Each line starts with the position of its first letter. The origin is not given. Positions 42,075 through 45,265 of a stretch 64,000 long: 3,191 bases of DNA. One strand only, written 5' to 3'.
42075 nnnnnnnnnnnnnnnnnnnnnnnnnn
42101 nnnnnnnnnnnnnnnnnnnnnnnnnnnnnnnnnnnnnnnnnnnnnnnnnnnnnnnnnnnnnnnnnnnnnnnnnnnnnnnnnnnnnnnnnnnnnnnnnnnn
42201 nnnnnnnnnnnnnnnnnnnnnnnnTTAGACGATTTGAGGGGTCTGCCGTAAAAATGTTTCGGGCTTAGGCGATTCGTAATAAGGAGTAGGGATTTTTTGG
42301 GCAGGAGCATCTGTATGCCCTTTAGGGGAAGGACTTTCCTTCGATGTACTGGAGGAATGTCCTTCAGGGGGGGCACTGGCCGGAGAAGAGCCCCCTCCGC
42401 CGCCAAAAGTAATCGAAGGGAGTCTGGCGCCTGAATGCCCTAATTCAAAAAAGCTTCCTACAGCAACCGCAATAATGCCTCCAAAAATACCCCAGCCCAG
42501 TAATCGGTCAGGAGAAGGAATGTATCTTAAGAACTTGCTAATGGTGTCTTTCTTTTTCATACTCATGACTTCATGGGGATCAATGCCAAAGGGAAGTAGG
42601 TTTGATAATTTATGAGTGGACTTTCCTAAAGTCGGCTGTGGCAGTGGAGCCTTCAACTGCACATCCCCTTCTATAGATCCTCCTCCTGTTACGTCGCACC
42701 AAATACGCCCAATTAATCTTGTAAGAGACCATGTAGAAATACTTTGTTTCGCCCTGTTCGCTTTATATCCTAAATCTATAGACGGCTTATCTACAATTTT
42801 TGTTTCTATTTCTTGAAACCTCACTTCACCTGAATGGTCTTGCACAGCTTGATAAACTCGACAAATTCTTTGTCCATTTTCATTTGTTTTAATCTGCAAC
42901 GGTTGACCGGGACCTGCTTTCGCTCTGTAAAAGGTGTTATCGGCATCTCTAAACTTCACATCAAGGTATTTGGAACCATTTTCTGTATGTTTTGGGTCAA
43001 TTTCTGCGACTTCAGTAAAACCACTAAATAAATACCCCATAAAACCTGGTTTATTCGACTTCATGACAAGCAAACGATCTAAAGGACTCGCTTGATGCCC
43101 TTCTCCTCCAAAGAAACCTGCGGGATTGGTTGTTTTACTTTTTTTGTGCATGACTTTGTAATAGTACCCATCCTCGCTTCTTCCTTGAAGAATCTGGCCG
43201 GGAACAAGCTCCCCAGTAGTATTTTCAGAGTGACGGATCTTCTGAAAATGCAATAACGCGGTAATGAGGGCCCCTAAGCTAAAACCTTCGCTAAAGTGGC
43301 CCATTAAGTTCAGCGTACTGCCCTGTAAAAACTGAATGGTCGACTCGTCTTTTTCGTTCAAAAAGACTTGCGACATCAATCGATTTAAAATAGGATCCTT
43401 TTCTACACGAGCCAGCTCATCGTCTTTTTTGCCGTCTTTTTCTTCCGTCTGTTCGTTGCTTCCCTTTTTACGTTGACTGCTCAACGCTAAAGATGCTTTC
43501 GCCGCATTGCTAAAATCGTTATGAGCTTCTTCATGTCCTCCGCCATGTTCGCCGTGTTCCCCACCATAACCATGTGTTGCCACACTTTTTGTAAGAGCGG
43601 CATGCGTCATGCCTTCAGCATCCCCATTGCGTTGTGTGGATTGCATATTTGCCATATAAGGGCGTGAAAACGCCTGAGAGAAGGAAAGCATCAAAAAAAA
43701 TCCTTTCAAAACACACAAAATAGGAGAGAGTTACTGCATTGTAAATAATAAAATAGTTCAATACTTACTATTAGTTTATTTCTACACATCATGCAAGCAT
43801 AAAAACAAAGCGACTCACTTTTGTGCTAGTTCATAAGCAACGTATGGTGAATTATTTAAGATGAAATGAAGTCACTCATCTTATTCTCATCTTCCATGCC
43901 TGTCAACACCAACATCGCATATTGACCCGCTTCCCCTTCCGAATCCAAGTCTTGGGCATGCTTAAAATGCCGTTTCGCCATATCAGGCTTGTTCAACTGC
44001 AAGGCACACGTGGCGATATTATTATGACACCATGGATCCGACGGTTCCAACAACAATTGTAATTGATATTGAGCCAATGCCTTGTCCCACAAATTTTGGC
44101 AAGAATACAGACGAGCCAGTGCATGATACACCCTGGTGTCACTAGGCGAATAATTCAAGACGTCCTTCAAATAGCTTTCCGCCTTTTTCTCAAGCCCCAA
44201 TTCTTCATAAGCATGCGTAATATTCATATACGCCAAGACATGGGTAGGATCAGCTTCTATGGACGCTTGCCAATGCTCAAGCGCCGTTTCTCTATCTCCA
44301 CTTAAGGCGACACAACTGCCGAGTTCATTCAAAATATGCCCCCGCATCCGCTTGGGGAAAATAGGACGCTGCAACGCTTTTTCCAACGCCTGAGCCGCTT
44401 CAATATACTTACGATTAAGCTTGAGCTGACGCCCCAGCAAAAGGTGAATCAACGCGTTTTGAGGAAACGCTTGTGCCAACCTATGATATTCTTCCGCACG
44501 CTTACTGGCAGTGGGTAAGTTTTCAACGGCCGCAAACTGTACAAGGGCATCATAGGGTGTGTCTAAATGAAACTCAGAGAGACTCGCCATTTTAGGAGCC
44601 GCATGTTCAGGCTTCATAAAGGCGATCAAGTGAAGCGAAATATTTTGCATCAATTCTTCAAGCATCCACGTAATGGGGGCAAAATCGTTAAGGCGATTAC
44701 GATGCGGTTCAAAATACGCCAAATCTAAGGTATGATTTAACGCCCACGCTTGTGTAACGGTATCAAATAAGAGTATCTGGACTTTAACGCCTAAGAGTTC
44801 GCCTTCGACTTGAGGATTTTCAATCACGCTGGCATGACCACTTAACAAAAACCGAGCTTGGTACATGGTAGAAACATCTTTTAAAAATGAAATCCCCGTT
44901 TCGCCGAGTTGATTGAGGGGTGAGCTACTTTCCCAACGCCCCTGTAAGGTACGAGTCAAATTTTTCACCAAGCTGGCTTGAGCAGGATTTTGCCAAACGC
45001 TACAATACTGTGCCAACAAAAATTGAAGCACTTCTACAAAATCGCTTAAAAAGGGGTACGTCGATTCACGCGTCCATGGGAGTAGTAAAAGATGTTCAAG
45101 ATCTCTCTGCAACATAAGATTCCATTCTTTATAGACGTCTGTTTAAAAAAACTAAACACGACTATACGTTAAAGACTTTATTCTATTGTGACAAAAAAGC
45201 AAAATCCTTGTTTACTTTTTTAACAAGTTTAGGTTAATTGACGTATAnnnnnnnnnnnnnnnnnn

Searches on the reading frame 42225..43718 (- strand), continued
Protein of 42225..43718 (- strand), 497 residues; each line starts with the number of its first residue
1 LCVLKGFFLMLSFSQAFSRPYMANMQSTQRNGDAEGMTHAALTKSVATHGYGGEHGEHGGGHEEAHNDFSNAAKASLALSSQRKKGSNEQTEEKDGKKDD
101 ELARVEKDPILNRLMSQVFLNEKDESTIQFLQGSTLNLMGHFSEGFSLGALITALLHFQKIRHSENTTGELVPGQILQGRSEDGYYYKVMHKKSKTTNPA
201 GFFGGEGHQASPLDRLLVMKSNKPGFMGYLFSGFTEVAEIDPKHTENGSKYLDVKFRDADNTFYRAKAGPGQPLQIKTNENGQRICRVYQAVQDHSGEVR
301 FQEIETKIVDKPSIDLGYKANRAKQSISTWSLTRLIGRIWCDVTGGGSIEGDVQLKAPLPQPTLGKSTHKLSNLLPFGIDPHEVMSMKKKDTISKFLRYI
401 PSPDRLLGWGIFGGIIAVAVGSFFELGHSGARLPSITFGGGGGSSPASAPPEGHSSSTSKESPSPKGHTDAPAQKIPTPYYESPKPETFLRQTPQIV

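Call 91: search_protein_families(library=pfam, alignment_id=A2, max_evalue=1)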
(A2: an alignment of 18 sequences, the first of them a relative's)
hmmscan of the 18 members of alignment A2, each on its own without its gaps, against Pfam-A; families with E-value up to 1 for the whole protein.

A. member 1, P0001 (488 aa): 1 family
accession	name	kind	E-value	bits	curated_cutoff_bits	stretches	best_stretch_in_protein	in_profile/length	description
PF07574.19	SMC_Nse1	-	0.21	11.9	23.3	1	69-119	128-184/194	Nse1 non-SMC component of SMC5-6 complex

B. families by the number of members that match (of 18 scanned): 5 families
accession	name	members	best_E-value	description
PF07574.19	SMC_Nse1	2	0.2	Nse1 non-SMC component of SMC5-6 complex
PF24391.1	HD-CE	1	0.069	HD-CE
PF06156.18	YabA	1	0.082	Initiation control protein YabA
PF02129.25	Peptidase_S15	1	0.13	X-Pro dipeptidyl-peptidase (S15 family)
PF06479.17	Ribonuc_2-5A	1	0.28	Ribonuclease 2-5A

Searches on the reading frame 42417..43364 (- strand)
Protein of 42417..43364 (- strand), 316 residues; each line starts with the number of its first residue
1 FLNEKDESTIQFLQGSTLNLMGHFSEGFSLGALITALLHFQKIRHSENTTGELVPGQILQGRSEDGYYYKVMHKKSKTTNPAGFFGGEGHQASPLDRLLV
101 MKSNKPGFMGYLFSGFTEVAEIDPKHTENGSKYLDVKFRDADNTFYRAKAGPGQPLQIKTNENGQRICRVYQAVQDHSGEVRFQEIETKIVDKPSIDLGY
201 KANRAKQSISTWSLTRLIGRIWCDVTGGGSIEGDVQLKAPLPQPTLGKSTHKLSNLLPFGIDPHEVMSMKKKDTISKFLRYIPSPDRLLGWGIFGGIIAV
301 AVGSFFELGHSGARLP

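Call 56: predict_structure(alignment_id=A3)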
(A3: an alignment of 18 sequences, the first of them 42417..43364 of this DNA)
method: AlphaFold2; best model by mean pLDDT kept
length: 316 residues; sequences in the alignment: 18
mean_pLDDT: 51.9   pTM: 0.44
mean pLDDT of the five models: 51.9, 50.0, 47.9, 46.5, 41.9
residues with pLDDT >= 90: 0; 70-90: 52; 50-70: 119; < 50: 145
segments of 3 or more residues with pLDDT < 50: 1-15, 49-51, 76-95, 126-133, 140-145, 147-153, 179-183, 190-259, 310-316
pLDDT, mean of each block of 10 residues (from residue 1): 35 49 75 70 59 60 72 52 35 52 74 71 52 52 44 49 55 51 50 35 29 34 29 30 31 46 62 61 65 74 63 40
secondary structure, 60 per line:
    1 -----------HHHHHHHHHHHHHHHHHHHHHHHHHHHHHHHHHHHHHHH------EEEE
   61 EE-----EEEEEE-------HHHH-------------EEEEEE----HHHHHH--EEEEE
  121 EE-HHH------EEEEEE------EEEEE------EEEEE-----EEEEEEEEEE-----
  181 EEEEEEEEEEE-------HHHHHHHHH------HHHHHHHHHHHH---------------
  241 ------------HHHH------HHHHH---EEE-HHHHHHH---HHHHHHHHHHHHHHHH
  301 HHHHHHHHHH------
elements in order: H12-50 E57-62 E68-73 H81-84 E98-103 H108-113 E116-122 E133-138 E145-149 E156-160 E166-175 E181-191 H199-207 H214-225 H253-256 H263-267 E271-273 H275-281 H285-310

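Call 61: fold_search(model_id=the predicted structure, library=pdb)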
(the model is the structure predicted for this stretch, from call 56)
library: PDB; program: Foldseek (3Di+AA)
matches with E <= 10: 836; with E <= 0.001: 0
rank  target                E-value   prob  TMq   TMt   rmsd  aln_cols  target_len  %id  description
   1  6baq_D                1.0e-02  0.21  0.09  0.14  25.1       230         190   12  Mus musculus BPIFA1 (released 2018-05-09)
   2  6baq_B                1.0e-02  0.13  0.06  0.10  25.7       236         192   13  Mus musculus BPIFA1 (released 2018-05-09)
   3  6baq_E                1.6e-02  0.14  0.07  0.11  25.5       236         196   12  Mus musculus BPIFA1 (released 2018-05-09)
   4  6baq_H                1.6e-02  0.11  0.06  0.10  26.1       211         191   12  Mus musculus BPIFA1 (released 2018-05-09)
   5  7r5k_R0               1.7e-02  0.63  0.14  0.05  14.6       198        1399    8  Human nuclear pore complex (constricted) (released 2022-06-22)
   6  7wb4_e                2.0e-02  0.38  0.13  0.05  14.8       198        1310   11  Cryo-EM structure of the NR subunit from X. laevis NPC (released 2022-03-02)
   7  7fik_E                2.4e-02  0.38  0.13  0.05  14.4       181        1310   11  The cryo-EM structure of the CR subunit from X. laevis NPC (released 2022-11-09)
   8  6baq_C                2.4e-02  0.14  0.08  0.12  26.0       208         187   12  Mus musculus BPIFA1 (released 2018-05-09)
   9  7fik_e                3.0e-02  0.44  0.14  0.05  14.5       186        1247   12  The cryo-EM structure of the CR subunit from X. laevis NPC (released 2022-11-09)
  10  7tdz_A                3.7e-02  0.28  0.15  0.05  27.6       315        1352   10  Cryo-EM model of protomer of the cytoplasmic ring of the nuclear pore complex from Xenopus laevis (released 2022-06-22)
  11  6baq_G                3.7e-02  0.08  0.06  0.09  26.9       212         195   10  Mus musculus BPIFA1 (released 2018-05-09)
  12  4kgo_B                3.7e-02  0.08  0.06  0.09  31.8       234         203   12  Crystal Structure of double Leucine to Methionine mutant human splunc1 lacking the secretion signal sequence (released 2013-09-25)
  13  6baq_A                5.2e-02  0.08  0.06  0.10  26.1       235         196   14  Mus musculus BPIFA1 (released 2018-05-09)
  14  7vci_D                5.8e-02  0.33  0.14  0.05  12.4       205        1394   10  Structure of Xenopus laevis NPC nuclear ring asymmetric unit (released 2022-02-02)
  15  9sn1                  6.5e-02  0.41  0.13  0.07  17.0       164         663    9  Lip3 DL-peptidase in the apo-state (released 2026-02-18)
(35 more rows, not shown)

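Call 82: fold_search(model_id=the predicted structure, library=viral)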
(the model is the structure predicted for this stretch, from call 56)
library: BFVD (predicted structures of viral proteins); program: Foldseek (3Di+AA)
matches with E <= 10: 1192; with E <= 0.001: 0
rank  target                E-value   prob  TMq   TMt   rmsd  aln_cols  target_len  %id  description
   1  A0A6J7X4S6            4.6e-03  0.69  0.13  0.07  18.8       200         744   10  WD40/YVTN repeat-like-containing domain containing protein [uncultured Caudovirales phage]
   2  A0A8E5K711            7.9e-03  0.99  0.17  0.17  11.6       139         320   12  (no name in the UniProt tables at hand)
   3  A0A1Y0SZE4            1.9e-02  0.98  0.16  0.15  20.8       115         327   11  Uncharacterized protein [Pseudomonas phage Phabio]
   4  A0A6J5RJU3            4.1e-02  0.72  0.13  0.32  15.8       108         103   15  Uncharacterized protein [uncultured Caudovirales phage]
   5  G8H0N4                4.8e-02  0.09  0.10  0.11  26.6       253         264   10  Protein UL112 [macacine betaherpesvirus 8]
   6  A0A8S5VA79            6.0e-02  0.33  0.11  0.23  18.0       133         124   10  Dynein light chain 2, General display, Leucine zipper, Hub.9A [Siphoviridae sp. cthGz5]
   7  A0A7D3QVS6            6.3e-02  0.63  0.15  0.31  14.5       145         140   11  Uncharacterized protein [Fadolivirus FV1/VV64]
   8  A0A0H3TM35            6.3e-02  0.14  0.11  0.17  21.3       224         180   11  (no name in the UniProt tables at hand)
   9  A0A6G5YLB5            7.5e-02  0.54  0.12  0.33  26.1       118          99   12  (no name in the UniProt tables at hand)
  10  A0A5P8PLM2            7.9e-02  0.94  0.17  0.34  19.6       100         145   15  (no name in the UniProt tables at hand)
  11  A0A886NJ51            8.8e-02  0.41  0.18  0.23  11.9       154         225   12  (no name in the UniProt tables at hand)
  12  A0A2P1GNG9            9.3e-02  0.16  0.15  0.07  21.6       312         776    9  Capsid protein [Hainan leptobrachium hainanense astrovirus]
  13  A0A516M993            9.3e-02  0.05  0.10  0.11  29.8       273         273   13  (no name in the UniProt tables at hand)
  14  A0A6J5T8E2            9.8e-02  0.10  0.12  0.06  34.7       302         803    8  Uncharacterized protein [uncultured Caudovirales phage]
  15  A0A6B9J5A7            9.8e-02  0.08  0.11  0.14  22.4       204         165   12  Uncharacterized protein [Vibrio phage vB_VchM_Kuja]
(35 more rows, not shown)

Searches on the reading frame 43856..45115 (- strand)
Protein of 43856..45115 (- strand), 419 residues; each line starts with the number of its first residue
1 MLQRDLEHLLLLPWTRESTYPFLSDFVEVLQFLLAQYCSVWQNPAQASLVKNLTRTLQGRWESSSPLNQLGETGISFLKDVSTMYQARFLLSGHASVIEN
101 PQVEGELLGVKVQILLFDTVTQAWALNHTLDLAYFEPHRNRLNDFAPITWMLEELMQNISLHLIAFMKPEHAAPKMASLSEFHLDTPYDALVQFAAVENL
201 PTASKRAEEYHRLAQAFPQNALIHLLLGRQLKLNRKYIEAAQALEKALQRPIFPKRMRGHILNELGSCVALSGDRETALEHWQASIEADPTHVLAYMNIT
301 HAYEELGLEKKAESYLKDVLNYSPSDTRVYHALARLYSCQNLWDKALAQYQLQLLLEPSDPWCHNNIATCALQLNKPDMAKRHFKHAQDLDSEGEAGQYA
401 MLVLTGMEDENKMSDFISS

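Call 3: search_protein_families(library=pfam, proteins=[window:43856-45115:-], max_evalue=1)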
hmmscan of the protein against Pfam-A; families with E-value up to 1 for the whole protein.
window:43856-45115:- (419 aa): 17 families
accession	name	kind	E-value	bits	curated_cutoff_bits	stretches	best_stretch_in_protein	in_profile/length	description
PF07719.23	TPR_2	-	1.5e-13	50.1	27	4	363-391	3-31/34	Tetratricopeptide repeat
PF00515.34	TPR_1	-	6.6e-12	45.2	27.8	1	362-392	2-32/34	Tetratricopeptide repeat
PF13431.12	TPR_17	-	8.2e-12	44.9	24.4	3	316-347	2-33/34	Tetratricopeptide repeat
PF13424.12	TPR_12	-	1.5e-10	41.6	30.1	3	261-321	5-73/77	Tetratricopeptide repeat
PF13181.12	TPR_8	-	7.5e-09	35.5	25.7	2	295-325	3-33/34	Tetratricopeptide repeat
PF14559.12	TPR_19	-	2e-08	34.8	25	2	272-336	4-68/68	Tetratricopeptide repeat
PF23914.1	TPR_CcmH_CycH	-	2.4e-07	31.1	42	1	265-361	56-156/158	Cytochrome c-type biogenesis protein H TPR domain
PF13428.12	TPR_14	-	2.9e-06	27.9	23.5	2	328-368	2-42/44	Tetratricopeptide repeat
PF13414.12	TPR_11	-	4.6e-05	23.5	26.8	1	273-307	8-42/42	TPR repeat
PF13176.12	TPR_7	-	9.9e-05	22.6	27.9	1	330-358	2-30/36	Tetratricopeptide repeat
PF13432.12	TPR_16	-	0.002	19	32.7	0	207-249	17-59/65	Tetratricopeptide repeat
PF25058.1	ARM_TT21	-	0.005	17.2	27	1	220-348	6-115/155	Tetratricopeptide repeat protein 21 ARM repeat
PF13371.12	TPR_9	-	0.015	15.7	35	1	336-394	4-62/73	Tetratricopeptide repeat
PF12895.13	ANAPC3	-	0.022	15.5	27.2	1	309-385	5-80/82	Anaphase-promoting complex, cyclosome, subunit 3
PF25063.1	ARM_TT21_C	-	0.094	13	35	0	274-325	36-87/209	Tetratricopeptide repeat protein 21 C-terminal ARM domain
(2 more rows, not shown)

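Call 4: search_protein_families(library=ncbifam, proteins=[window:43856-45115:-], max_evalue=1)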
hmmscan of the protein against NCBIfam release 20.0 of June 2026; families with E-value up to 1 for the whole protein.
window:43856-45115:- (419 aa): 22 families
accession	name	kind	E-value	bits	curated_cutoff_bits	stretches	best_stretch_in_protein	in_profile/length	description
TIGR02917.1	PEP_TPR_lipo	equivalog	6.1e-17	60.8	312.2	1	189-393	636-835/899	XrtA/PEP-CTERM system TPR-repeat protein PrsT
NF040959.1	MamA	equivalog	1.3e-13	50.9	200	2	263-391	75-203/204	magnetosome protein MamA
TIGR02521.1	type_IV_pilW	equivalog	9.5e-12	45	154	2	295-388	33-126/234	type IV pilus biogenesis/stability protein PilW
TIGR00990.1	3a0801s09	subfamily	1.7e-10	40.2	757.25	1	232-388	305-460/615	mitochondrial import receptor subunit TOM70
TIGR02552.1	LcrH_SycD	equivalog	3.9e-09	36.3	104.8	2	324-394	49-119/136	SycD/LcrH family type III secretion system chaperone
NF033920.0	C39_PA2778_fam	equivalog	6.1e-09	35.6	150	3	273-351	170-248/255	PA2778 family cysteine peptidase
TIGR00540.1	TPR_hemY_coli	hypoth_equivalog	8.5e-07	28.1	142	2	309-386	312-384/385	heme biosynthesis-associated TPR protein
TIGR03939.1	PGA_TPR_OMP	equivalog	1.1e-06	27.2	366.65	1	276-395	103-222/800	poly-beta-1,6 N-acetyl-D-glucosamine export porin PgaA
NF002725.1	PRK02603.1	equivalog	2e-06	27.9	143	1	234-313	48-126/173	photosystem I assembly protein Ycf3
NF033762.1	social_mot_Tgl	equivalog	3.2e-05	23.4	225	1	234-324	113-201/252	social motility TPR repeat lipoprotein Tgl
NF008757.0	PRK11788.1-5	equivalog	0.00019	20.7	363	1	293-391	107-210/388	lipopolysaccharide assembly protein LapB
NF033758.1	gliding_GltE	equivalog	0.00026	20.1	225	1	265-393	92-220/411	adventurous gliding motility TPR repeat lipoprotein GltE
NF052230.1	T9SS_PorE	exception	0.00031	19.1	600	2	298-377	62-141/648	PorE family type IX secretion system protein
NF008391.2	PRK11189.1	equivalog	0.00072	19.1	250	1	303-386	75-158/297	lipoprotein NlpI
NF052415.1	T3SS_chap_SctY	equivalog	0.0019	18.7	70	1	325-396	4-75/106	type III secretion apparatus assembly chaperone SctY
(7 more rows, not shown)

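Call 26: search_protein_families(library=padloc, proteins=[window:43856-45115:-], max_evalue=1)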
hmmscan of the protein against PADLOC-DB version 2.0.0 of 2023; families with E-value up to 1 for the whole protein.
window:43856-45115:- (419 aa): 2 families
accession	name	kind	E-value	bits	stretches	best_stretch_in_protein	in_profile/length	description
PDLC04781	PDC-M71B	-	3e-05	20.9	1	280-372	137-229/515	-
PDLC01171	TPR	-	0.01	12.9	0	255-334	137-218/504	TPR repeats containing protein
